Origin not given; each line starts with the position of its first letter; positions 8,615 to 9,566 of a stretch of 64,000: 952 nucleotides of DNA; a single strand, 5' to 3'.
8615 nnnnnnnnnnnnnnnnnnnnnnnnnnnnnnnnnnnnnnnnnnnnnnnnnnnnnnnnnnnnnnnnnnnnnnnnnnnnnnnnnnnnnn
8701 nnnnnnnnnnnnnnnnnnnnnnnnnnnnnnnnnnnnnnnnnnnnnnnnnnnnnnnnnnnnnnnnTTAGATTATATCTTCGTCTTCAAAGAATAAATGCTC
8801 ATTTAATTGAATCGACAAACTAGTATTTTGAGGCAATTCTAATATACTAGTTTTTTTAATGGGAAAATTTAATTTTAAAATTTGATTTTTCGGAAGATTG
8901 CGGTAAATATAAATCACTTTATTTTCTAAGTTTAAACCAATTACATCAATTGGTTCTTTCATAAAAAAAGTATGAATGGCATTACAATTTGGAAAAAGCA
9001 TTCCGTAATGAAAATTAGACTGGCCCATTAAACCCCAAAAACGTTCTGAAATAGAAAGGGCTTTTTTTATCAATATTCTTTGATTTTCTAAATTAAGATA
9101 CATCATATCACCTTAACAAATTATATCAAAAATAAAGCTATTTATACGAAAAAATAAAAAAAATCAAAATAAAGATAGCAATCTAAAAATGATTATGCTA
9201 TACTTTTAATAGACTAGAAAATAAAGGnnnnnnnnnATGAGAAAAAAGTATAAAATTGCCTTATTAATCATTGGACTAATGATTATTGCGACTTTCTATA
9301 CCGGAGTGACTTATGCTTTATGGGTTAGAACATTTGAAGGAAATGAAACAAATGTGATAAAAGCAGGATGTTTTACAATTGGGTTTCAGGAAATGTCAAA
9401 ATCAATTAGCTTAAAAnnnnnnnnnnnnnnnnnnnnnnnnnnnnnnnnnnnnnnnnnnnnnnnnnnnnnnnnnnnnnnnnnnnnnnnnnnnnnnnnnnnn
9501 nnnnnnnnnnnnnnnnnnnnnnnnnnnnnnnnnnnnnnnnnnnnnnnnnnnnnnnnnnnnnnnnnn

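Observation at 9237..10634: A fourth SipW-cognate-like N-terminus on a 466-aa protein sits directly upstream of the Tad pilus operon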

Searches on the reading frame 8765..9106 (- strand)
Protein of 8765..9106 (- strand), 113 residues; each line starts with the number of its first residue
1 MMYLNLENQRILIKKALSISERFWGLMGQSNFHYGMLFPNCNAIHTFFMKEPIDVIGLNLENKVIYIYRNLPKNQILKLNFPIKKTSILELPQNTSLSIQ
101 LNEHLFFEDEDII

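Call 78: search_protein_families(library=pfam, proteins=[window:8765-9106:-], max_evalue=0.001)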
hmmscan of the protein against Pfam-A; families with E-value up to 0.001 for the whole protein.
window:8765-9106:- (113 aa): 1 family
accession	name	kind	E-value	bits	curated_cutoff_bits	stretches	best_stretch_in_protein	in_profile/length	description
PF02643.20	DUF192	-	9.1e-09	35.8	27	1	14-100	4-87/96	Uncharacterized ACR, COG1430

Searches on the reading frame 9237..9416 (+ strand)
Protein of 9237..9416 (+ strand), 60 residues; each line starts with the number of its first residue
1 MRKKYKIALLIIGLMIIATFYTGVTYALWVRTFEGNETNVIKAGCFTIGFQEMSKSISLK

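Call 14: search_protein_families(library=ncbifam, proteins=[window:9237-9416:+], max_evalue=10)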
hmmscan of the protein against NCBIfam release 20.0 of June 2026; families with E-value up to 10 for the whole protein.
seq(60 aa): 1 family
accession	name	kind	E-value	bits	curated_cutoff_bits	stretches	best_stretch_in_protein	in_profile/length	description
NF047570.1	ABC_perm_EcsB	exception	0.034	13.2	525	1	11-43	314-346/404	ABC transporter permease EcsB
